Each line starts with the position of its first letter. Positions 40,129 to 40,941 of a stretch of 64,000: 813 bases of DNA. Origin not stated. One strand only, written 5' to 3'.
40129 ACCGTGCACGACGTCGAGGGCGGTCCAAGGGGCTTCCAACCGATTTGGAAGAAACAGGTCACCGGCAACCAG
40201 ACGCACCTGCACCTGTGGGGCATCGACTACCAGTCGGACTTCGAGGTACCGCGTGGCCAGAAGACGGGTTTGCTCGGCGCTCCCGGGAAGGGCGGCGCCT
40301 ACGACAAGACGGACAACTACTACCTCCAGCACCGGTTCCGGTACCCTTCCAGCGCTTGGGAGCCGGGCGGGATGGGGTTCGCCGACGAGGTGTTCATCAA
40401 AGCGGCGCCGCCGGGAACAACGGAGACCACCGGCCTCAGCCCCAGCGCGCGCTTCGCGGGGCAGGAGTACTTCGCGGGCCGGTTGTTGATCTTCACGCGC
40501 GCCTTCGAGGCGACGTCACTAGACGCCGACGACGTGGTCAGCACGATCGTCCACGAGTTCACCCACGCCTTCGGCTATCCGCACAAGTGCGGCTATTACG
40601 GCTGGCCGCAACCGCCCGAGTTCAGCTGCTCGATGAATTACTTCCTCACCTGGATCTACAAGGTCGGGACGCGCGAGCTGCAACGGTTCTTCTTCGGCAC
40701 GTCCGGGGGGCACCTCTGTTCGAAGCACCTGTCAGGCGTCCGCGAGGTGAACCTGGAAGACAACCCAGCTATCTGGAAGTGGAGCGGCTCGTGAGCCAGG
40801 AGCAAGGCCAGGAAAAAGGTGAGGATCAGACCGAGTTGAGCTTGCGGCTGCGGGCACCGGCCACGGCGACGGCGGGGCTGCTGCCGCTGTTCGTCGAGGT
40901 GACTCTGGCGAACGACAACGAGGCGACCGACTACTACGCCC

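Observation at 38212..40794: Unusual architecture: OmpA_C-like + PG_binding-like + about 550 aa of unknown sequence + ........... / Met-turn, with no detectable signal peptide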

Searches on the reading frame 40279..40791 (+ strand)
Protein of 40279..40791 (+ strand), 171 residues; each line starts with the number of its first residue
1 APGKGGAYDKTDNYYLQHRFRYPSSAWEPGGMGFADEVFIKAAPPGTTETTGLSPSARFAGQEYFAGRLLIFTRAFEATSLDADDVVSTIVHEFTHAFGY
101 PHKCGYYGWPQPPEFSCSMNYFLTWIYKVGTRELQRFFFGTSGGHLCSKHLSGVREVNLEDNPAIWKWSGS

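Call 31: search_solved_structures(query=A5, max_evalue=10, show_alignments=5)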
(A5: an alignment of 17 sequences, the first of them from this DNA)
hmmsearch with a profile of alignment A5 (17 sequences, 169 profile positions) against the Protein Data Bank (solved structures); distinct sequences matched with E-value up to 10: 2.
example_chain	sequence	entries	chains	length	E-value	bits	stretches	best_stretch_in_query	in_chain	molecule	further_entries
4k6c_A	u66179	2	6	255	0.26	14.1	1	17-61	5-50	Acetoacetyl-CoA reductase | Putative Acetoacetyl-CoA reductase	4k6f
9vnq_A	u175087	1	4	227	0.63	12.9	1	40-88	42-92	Non-homologous end joining protein Ku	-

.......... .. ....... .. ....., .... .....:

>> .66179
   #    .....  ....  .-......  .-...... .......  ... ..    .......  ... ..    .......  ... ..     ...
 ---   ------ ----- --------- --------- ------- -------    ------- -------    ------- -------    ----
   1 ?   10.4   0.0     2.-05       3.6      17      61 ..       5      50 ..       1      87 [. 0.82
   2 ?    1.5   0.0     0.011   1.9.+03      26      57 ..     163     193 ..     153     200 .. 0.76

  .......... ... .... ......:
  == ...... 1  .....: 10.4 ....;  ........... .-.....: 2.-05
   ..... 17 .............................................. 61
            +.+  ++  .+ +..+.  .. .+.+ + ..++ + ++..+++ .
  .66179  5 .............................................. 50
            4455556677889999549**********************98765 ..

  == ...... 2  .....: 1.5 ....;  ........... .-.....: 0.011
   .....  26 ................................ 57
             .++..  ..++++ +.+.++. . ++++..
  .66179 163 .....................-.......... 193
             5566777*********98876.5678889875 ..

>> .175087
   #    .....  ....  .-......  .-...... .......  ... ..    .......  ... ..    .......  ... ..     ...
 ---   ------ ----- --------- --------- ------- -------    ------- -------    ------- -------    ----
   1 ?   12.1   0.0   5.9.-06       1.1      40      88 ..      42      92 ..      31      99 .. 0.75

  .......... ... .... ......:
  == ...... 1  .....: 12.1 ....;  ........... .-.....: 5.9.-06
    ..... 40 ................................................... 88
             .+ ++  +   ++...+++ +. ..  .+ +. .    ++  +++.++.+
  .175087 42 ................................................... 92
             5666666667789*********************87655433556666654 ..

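Call 43: search_protein_representatives(alignment_id=A5)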
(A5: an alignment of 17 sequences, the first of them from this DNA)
Query: 17 sequences, 169 profile positions. Proteins with E-value up to 0.001 (for the whole library): 212; up to 1e-10: 156; up to 1e-30: 57. The best 150 are listed.
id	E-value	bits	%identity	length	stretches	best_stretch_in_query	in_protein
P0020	5.0e-79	280.0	-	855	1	2-168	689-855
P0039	5.5e-75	266.9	-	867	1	2-169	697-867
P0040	5.2e-74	263.7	-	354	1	2-169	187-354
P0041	1.1e-66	239.9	-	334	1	5-168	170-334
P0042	4.1e-66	238.0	-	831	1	6-168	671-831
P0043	2.7e-64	232.1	-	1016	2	80-168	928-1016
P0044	1.8e-61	222.9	-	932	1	3-167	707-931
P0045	9.8e-61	220.5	-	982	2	81-167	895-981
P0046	7.0e-58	211.2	-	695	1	5-167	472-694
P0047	3.3e-56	205.8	-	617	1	3-169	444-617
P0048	3.1e-51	189.6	-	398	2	82-168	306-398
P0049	1.2e-48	181.2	-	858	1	6-168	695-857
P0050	3.7e-48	179.6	-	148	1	28-169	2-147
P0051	2.2e-47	177.1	-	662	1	7-167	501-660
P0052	8.6e-47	175.2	-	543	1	24-168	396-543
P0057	3.1e-41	157.1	-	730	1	6-167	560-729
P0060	7.8e-40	152.5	-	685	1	5-168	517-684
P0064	1.7e-38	148.2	-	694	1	7-165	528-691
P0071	6.9e-36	139.7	-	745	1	4-165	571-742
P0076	1.5e-34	135.4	-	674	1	13-168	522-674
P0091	4.3e-31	124.1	-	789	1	14-165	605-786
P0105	1.9e-27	112.2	-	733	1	35-168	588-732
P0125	5.3e-23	97.7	-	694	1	25-165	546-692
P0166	3.2e-15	72.4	-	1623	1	27-162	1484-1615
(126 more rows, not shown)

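Call 48: list_cluster_members(proteins=[P0057, P0060, P0064, P0071, P0076, P0091, P0105, P0125, P0045, P0166])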
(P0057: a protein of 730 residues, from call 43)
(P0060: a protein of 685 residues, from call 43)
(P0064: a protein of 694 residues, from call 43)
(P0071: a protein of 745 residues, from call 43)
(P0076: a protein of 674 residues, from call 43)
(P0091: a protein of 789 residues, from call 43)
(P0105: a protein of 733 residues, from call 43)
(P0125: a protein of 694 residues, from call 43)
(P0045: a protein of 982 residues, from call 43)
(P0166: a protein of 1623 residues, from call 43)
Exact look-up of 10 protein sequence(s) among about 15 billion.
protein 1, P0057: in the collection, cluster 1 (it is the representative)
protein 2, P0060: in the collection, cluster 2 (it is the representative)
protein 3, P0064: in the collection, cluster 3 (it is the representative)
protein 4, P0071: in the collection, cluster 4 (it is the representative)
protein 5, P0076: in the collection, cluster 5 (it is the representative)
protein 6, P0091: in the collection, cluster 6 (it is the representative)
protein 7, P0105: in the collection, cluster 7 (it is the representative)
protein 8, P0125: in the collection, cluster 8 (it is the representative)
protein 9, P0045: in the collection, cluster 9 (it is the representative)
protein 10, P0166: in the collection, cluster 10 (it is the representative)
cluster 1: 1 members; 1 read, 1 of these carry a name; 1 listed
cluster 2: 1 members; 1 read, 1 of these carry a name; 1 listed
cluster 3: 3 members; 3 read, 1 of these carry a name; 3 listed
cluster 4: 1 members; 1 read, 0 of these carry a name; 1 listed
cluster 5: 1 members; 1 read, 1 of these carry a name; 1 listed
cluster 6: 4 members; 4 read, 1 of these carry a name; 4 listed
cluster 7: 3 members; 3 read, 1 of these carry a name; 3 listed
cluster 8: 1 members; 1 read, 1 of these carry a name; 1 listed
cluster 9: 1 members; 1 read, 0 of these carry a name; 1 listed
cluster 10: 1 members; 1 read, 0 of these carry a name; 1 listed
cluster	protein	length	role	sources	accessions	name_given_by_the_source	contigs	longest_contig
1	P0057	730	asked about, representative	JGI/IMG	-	hypothetical protein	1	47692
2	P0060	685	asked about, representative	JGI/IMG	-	hypothetical protein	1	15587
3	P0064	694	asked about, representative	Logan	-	-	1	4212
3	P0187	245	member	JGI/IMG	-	hypothetical protein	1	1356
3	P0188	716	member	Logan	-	-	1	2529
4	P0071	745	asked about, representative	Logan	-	-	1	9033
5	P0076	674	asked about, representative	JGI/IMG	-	hypothetical protein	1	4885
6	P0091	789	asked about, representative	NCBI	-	-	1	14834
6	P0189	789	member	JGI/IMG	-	hypothetical protein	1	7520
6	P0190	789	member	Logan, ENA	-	-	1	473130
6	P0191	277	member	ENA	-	-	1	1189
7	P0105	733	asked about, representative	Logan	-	-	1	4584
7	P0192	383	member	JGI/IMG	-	hypothetical protein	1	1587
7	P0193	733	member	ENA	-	-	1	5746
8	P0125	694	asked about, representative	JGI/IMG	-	hypothetical protein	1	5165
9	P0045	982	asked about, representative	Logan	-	-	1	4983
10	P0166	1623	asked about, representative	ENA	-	-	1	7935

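Call 50: find_related_loci(query=A5, collection=genome_contigs, flank=10000)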
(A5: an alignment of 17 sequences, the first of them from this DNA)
Query A5 (171 aa) in genome_contigs; peptide patterns used: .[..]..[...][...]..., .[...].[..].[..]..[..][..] (x = any residue, [..] = any of these).
495 stretches matched a pattern; 23 encode a relative of the query (tblastn E <= 1e-3); 23 distinct loci.
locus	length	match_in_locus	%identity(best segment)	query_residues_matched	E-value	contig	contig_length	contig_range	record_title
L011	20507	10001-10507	76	2-170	3e-90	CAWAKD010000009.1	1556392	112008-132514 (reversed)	MAG: uncultured delta proteobacterium isolate MFD02416.bin.1.176 genome assembly, contig: contig_57377, whole genome sho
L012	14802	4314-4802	66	7-169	4e-76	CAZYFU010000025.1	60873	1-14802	MAG TPA_asm: uncultured Myxococcales bacterium isolate SRP192927_co6_560 genome assembly, contig: NODE_594_length_60873_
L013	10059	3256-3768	51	3-169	6e-62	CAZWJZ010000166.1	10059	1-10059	MAG TPA_asm: uncultured bacterium isolate SRP072547_co1_398 genome assembly, contig: NODE_13308_length_10059_cov_5.42712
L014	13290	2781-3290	54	3-169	5e-60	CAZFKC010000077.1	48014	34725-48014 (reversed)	MAG TPA_asm: uncultured Nannocystaceae bacterium isolate binchicken_co199_105 genome assembly, contig: NODE_794_length_4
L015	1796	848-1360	51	1-168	6e-61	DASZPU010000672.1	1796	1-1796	MAG TPA_asm: Nannocystaceae bacterium isolate SMAG_U5979 k141_344242, whole genome shotgun sequence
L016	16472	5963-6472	50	1-168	1e-56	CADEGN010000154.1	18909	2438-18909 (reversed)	MAG: uncultured Myxococcales bacterium isolate Myxococcales sp. RBC066 genome assembly, contig: MAG066_154, whole genome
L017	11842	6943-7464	45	3-169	8e-46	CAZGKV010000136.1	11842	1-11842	MAG TPA_asm: uncultured Planctomycetales bacterium isolate binchicken_co21_415 genome assembly, contig: NODE_4140_length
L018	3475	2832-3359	38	1-168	3e-34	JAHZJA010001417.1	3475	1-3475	MAG: Deltaproteobacteria bacterium isolate P_S1_bin.18 k141_1601746, whole genome shotgun sequence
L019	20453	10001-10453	38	19-162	3e-27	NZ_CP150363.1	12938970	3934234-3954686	Sorangium sp. So ce1335 chromosome, complete genome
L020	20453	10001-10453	37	19-162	1e-26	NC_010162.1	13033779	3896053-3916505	Sorangium cellulosum So ce56, complete sequence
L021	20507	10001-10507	35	7-167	2e-26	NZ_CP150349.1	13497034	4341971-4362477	Sorangium sp. So ce726 chromosome, complete genome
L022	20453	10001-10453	36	19-162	5e-26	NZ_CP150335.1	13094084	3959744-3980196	Sorangium sp. So ce375 chromosome, complete genome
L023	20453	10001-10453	38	19-162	4e-26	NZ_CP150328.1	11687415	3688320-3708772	Sorangium sp. So ce315 chromosome, complete genome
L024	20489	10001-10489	35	7-162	5e-26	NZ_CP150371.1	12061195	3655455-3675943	Sorangium sp. So ce176 chromosome, complete genome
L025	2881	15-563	55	52-167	6e-26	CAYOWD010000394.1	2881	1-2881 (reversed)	MAG TPA_asm: uncultured Salinivenus sp. isolate SRP185896_co2_13 genome assembly, contig: NODE_67202_length_2881_cov_5.4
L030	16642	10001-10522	35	7-167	4e-22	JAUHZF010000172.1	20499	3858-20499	MAG: Polyangia bacterium isolate 4_bin.22 NODE_1903_length_20499_cov_1.079275, whole genome shotgun sequence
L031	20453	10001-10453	39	19-162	2e-27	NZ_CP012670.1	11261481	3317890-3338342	Sorangium cellulosum strain So ceGT47 chromosome, complete genome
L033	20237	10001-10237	42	85-165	6e-16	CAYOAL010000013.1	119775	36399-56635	MAG TPA_asm: uncultured Polyangiaceae bacterium isolate binchicken_co350_157 genome assembly, contig: NODE_199_length_11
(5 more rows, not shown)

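Call 52: search_protein_families(library=pfam, proteins=[L020:8840-10474:+, L020:10484-11344:+, L020:11512-13626:+, L020:6351-7367:-], max_evalue=0.01)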
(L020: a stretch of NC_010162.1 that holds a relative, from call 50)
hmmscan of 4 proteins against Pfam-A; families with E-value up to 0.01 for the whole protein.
L020:8840-10474:+ (544 aa): 0 families

L020:10484-11344:+ (286 aa): 0 families

L020:11512-13626:+ (704 aa): 1 family
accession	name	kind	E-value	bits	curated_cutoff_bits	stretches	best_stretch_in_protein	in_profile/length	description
PF09937.14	DUF2169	-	2.4e-49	168.8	25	1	26-287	2-294/294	Uncharacterized protein conserved in bacteria (DUF2169)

L020:6351-7367:- (338 aa): 1 family
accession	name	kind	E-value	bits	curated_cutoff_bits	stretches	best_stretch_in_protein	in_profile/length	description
PF23416.1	DUF7107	-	2.6e-05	24.9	24.6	0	305-337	14-46/48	Domain of unknown function (DUF7107)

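Call 55: search_protein_families(library=pfam, proteins=[L020:13642-15189:+, L020:13535-15130:-, L020:15338-16693:+, L020:15197-16036:-, L020:17441-18883:-, L020:18924-19796:-, L020:18942-19910:+], max_evalue=0.001)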
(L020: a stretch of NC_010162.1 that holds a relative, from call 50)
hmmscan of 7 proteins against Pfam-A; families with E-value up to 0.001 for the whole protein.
L020:13642-15189:+ (515 aa): 0 families

L020:13535-15130:- (531 aa): 0 families

L020:15338-16693:+ (451 aa): 0 families

L020:15197-16036:- (279 aa): 0 families

L020:17441-18883:- (480 aa): 0 families

L020:18924-19796:- (290 aa): 0 families

L020:18942-19910:+ (322 aa): 1 family
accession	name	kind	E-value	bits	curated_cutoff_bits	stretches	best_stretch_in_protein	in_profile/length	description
PF00457.24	Glyco_hydro_11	-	3.5e-62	209.7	27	1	143-317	2-177/178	Glycosyl hydrolases family 11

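Call 59: search_protein_families(library=padloc, proteins=[L020:8840-10474:+, L020:10484-11344:+, P0060], max_evalue=0.01)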
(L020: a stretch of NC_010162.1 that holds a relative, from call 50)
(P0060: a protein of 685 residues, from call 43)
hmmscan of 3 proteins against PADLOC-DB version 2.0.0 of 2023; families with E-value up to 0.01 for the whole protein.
L020:8840-10474:+ (544 aa): 0 families

L020:10484-11344:+ (286 aa): 0 families

P0060 (685 aa): 0 families

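Call 72: search_protein_families(library=pfam, alignment_id=A9, max_evalue=0.5)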
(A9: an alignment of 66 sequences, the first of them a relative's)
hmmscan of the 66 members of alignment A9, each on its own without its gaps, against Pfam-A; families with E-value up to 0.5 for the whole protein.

A. member 1, P0060 (685 aa): 1 family
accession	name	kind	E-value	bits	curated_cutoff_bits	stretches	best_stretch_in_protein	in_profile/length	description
PF13688.12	Reprolysin_5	-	0.036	14.7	27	1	604-637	141-170/196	Metallo-peptidase family M12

B. families by the number of members that match (of 66 scanned): 35 families (the first 25 are shown)
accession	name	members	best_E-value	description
PF13688.12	Reprolysin_5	49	2.6e-05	Metallo-peptidase family M12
PF10462.15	Peptidase_M66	20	0.0016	Peptidase M66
PF00413.30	Peptidase_M10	13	0.00033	Matrixin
PF13574.12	Reprolysin_2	13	0.0028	Metallo-peptidase family M12B Reprolysin-like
PF13583.11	Reprolysin_4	12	0.0094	Metallo-peptidase family M12B Reprolysin-like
PF13582.12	Reprolysin_3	12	0.011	Metallo-peptidase family M12B Reprolysin-like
PF06262.17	Zincin_1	7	0.015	Zincin-like metallopeptidase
PF07998.17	Peptidase_M54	6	0.0088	Peptidase family M54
PF12044.14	Metallopep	5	0.056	Putative peptidase family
PF01400.30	Astacin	4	0.16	Astacin (Peptidase family M12A)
PF16313.11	DUF4953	4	0.17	Met-zincin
PF12388.14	Peptidase_M57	3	0.038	Dual-action HEIGH metallo-peptidase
PF01476.26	LysM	2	4.9e-06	LysM domain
PF01421.25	Reprolysin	2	0.014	Reprolysin (M12B) family zinc metalloprotease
PF04207.17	MtrD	1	0.0031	Tetrahydromethanopterin S-methyltransferase, subunit D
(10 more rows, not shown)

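Call 80: search_solved_structures(query=A10, max_evalue=10, show_alignments=4)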
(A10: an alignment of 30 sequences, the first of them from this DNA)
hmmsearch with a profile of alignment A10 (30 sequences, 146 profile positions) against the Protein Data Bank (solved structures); distinct sequences matched with E-value up to 10: 52.
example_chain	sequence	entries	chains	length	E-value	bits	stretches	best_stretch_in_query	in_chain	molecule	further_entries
5zjk_A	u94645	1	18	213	0.0033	20.2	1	58-84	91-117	Myroilysin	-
5czw_A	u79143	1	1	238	0.0035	20.1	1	57-84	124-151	Myroilysin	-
5gwd_A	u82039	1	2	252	0.0038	20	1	57-84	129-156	Myroilysin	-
1nd1_A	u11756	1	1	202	0.0069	19.2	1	55-105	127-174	BaP1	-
2w12_A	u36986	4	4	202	0.01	18.6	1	55-105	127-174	ZINC METALLOPROTEINASE BAP1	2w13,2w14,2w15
4q1l_A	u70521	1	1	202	0.042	16.6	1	56-98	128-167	Snake venom metalloproteinase leucurolysin-A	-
3e11_A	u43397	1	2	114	0.046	16.5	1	42-78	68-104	predicted zincin-like metalloprotease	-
3ma2_D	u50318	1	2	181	0.062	16.1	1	36-82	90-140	Matrix metalloproteinase-14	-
6ljh_A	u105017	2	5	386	0.062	16.1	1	20-80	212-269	Alcohol dehydrogenase 1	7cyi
1bqq_M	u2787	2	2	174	0.067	16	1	36-81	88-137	MEMBRANE-TYPE MATRIX METALLOPROTEINASE | PROTEIN (MEMBRANE-TYPE MATRIX METALLOPROTEINASE (CDMT1-MMP))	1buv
5h0u_A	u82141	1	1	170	0.068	16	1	36-81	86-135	Matrix metalloproteinase-14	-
1ast_A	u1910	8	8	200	0.076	15.8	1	65-87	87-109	ASTACIN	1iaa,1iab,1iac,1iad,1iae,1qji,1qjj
6saz_A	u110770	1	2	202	0.076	15.8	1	65-87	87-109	Astacin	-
6ht9_A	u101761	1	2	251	0.11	15.3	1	65-87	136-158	Astacin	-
8dek_B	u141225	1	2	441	0.14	15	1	67-89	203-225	NPCBM/NEW2 domain-containing protein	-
2x7m_A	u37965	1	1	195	0.26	14.1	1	62-80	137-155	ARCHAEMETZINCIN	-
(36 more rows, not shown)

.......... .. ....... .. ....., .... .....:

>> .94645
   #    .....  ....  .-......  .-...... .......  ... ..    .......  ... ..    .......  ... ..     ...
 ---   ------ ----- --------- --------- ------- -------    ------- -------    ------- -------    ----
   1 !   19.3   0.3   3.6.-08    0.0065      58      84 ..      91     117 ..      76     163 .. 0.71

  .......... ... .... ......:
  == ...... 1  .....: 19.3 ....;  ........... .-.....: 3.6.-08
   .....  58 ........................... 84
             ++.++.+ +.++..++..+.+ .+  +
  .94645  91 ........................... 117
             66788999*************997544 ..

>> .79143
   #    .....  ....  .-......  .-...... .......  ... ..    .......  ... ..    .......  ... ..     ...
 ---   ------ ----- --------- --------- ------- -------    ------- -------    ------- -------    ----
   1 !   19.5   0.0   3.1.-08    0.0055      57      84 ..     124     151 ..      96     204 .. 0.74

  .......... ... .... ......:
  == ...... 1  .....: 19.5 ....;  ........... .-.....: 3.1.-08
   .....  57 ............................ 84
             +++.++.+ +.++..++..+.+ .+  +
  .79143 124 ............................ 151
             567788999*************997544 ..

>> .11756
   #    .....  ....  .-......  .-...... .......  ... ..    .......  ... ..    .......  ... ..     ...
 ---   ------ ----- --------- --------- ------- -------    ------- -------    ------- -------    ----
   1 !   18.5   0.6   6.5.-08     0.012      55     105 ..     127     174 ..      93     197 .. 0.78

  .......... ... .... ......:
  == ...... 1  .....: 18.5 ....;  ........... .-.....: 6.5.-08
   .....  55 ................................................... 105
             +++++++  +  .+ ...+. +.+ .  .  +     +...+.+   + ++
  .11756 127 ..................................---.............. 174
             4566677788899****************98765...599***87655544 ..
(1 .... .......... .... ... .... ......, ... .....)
